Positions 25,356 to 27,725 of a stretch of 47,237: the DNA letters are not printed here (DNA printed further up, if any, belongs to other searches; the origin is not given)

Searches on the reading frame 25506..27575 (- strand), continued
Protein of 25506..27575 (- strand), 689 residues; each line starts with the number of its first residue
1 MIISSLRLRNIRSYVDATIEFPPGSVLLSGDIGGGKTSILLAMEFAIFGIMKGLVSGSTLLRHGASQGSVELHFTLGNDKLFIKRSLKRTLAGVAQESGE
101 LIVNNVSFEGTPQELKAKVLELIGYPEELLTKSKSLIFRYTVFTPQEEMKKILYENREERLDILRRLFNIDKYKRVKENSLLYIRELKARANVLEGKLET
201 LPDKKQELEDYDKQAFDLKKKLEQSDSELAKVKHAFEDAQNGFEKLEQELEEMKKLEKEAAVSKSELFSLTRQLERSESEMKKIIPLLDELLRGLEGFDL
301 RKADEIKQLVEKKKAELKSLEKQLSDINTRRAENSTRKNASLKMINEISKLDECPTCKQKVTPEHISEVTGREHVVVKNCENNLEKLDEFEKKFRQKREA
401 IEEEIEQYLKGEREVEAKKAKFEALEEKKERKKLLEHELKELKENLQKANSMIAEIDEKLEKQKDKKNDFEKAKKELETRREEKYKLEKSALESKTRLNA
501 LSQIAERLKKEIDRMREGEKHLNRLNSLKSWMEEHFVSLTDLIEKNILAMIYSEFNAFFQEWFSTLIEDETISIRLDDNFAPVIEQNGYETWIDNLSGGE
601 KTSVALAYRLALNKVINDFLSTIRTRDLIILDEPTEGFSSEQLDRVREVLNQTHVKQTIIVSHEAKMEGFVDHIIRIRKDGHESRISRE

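Call 38: search_protein_families(library=ncbifam, proteins=[L105:8306-9502:+, L095:6908-8116:+, L095:8113-10182:+, L105:10001-12019:+], max_evalue=0.00001)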
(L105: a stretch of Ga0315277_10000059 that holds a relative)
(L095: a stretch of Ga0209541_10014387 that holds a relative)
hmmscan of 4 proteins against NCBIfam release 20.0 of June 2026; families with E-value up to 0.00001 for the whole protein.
L105:8306-9502:+ (398 aa): 6 families
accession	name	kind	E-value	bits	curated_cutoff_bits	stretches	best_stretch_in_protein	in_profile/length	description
NF041029.1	Mre11_Pyroc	equivalog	5.6e-32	111.1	600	1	1-222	1-242/438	DNA double-strand break repair protein Mre11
NF041031.1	Mre11_Sulfo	equivalog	8.5e-25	87.8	500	1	4-373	3-362/374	DNA double-strand break repair protein Mre11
TIGR00619.1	sbcd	subfamily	8e-16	58.6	77.65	1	5-104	5-105/252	exonuclease subunit SbcD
NF041030.1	Mre11_Halo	equivalog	1.5e-15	57.3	550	1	5-104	6-105/361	DNA double-strand break repair protein Mre11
TIGR00583.1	mre11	equivalog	7.8e-11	41.6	434.6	0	7-70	10-73/405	DNA repair protein (mre11)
NF041753.2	sbcd_Staph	equivalog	2.7e-09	36.4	480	1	3-87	3-88/375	exonuclease subunit SbcD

L095:6908-8116:+ (402 aa): 5 families
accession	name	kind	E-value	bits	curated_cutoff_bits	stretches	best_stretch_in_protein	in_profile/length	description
NF041029.1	Mre11_Pyroc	equivalog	9e-26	90.7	600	1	1-226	1-247/438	DNA double-strand break repair protein Mre11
NF041031.1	Mre11_Sulfo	equivalog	1.6e-25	90.2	500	1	3-346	2-339/374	DNA double-strand break repair protein Mre11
TIGR00619.1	sbcd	subfamily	1.9e-13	50.8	77.65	1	1-97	1-99/252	exonuclease subunit SbcD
NF041030.1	Mre11_Halo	equivalog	3.7e-07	29.6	550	1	4-105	5-107/361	DNA double-strand break repair protein Mre11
NF008206.2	PRK10966.1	equivalog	4.4e-07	29.3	450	0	1-86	1-87/380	exonuclease subunit SbcD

L095:8113-10182:+ (689 aa): 12 families
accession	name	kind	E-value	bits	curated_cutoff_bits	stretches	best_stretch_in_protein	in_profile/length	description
NF003034.1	PRK03918.1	equivalog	6.5e-42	143.5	700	2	3-297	3-284/878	DNA double-strand break repair ATPase Rad50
NF002244.0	PRK01156.1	equivalog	1.5e-29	102.7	847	2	1-464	1-442/895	DNA double-strand break repair ATPase Rad50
NF002572.0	PRK02224.1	equivalog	1.7e-29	102.8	1087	2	1-127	1-126/888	DNA double-strand break repair ATPase Rad50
NF041035.1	Rad50_Halo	equivalog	4.6e-27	94.8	1000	2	1-337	1-335/883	DNA double-strand break repair ATPase Rad50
NF041034.1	Rad50_Sulf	equivalog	1.3e-26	92.8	1000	2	1-350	1-331/872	DNA double-strand break repair ATPase Rad50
NF045487.1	ASRP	equivalog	7.2e-24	84.3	300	1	16-614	7-549/593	archaea-specific SMC-related protein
NF053563.1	Rkd4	equivalog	6.4e-13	47.7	860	1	3-173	3-163/747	arcadin-4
TIGR02169.1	SMC_prok_A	equivalog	1.2e-10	39.8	729.4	0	5-113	4-123/1165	chromosome segregation protein SMC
TIGR00611.2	recf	equivalog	2.9e-08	33.3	172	1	4-97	2-92/339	DNA replication/repair protein RecF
TIGR00634.1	recN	equivalog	3e-07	29.8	407.85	1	4-103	3-98/563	DNA repair protein RecN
NF045780.1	TrlF_fam_ATP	equivalog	3e-06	26.2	350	0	258-578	449-776/944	TrlF family AAA-like ATPase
TIGR02168.1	SMC_prok_B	equivalog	9.9e-06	23.6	567.35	0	373-514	292-822/1181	chromosome segregation protein SMC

L105:10001-12019:+ (672 aa): 21 families
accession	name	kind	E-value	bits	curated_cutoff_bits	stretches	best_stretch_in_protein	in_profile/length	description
NF002244.0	PRK01156.1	equivalog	1.4e-39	135.9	847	2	1-285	1-282/895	DNA double-strand break repair ATPase Rad50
NF003034.1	PRK03918.1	equivalog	1.7e-37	128.9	700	2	1-338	1-321/878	DNA double-strand break repair ATPase Rad50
NF041034.1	Rad50_Sulf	equivalog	8.1e-34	116.6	1000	2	1-311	1-295/872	DNA double-strand break repair ATPase Rad50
NF002572.0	PRK02224.1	equivalog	8.3e-26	90.5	1087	2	1-236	1-225/888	DNA double-strand break repair ATPase Rad50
NF041035.1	Rad50_Halo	equivalog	3.9e-24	85.1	1000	2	1-90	1-90/883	DNA double-strand break repair ATPase Rad50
NF045487.1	ASRP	equivalog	4.5e-22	78.4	300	1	10-598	1-550/593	archaea-specific SMC-related protein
NF053563.1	Rkd4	equivalog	8.4e-17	60.6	860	1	2-127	2-126/747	arcadin-4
TIGR02169.1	SMC_prok_A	equivalog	1.1e-09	36.7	729.4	0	3-79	2-88/1165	chromosome segregation protein SMC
TIGR02857.1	CydD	equivalog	4.6e-08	32.5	435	0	578-661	457-529/529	thiol reductant ABC exporter subunit CydD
TIGR00611.2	recf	equivalog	5.6e-08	32.3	172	1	3-91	1-89/339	DNA replication/repair protein RecF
TIGR04521.1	ECF_ATPase_2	equivalog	5.7e-08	32.2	330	0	570-664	135-221/279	energy-coupling factor transporter ATPase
NF010680.0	PRK14079.1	equivalog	7.3e-08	31.8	386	1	1-89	1-88/349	recombination protein F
NF041751.2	sbcc_Staph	equivalog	1.6e-07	29.7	920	1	5-507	5-508/1007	exonuclease subunit SbcC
TIGR00634.1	recN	equivalog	7.9e-07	28.4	407.85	1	2-79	1-73/563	DNA repair protein RecN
TIGR03185.1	DNA_S_dndD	equivalog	8.1e-07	27.9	245.85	0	1-51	1-56/650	DNA sulfur modification protein DndD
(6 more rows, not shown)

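Call 74: search_protein_families(library=phrogs, proteins=[window:25506-27575:-], max_evalue=0.01)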
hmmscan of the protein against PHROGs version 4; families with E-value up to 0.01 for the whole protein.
window:25506-27575:- (689 aa): 7 families
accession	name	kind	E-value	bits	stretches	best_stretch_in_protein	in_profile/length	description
phrog_77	-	DNA, RNA and nucleotide metabolism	6.5e-42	145.1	1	1-688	296-954/967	SbcC-like subunit of palindrome specific endonuclease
phrog_19980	-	unknown function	2e-10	40.6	1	26-178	30-190/1068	-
phrog_1499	-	unknown function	6.2e-07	30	1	1-343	3-332/427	-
phrog_788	-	tail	5.9e-05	23.9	1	216-339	149-267/297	tail protein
phrog_2392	-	moron, auxiliary metabolic gene and host takeover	0.0015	17.9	1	587-679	605-690/726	ABC transporter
phrog_1538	-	tail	0.0039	16.9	1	188-519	182-488/811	tail length tape measure protein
phrog_4949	-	unknown function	0.0088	16.2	1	194-339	147-293/447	-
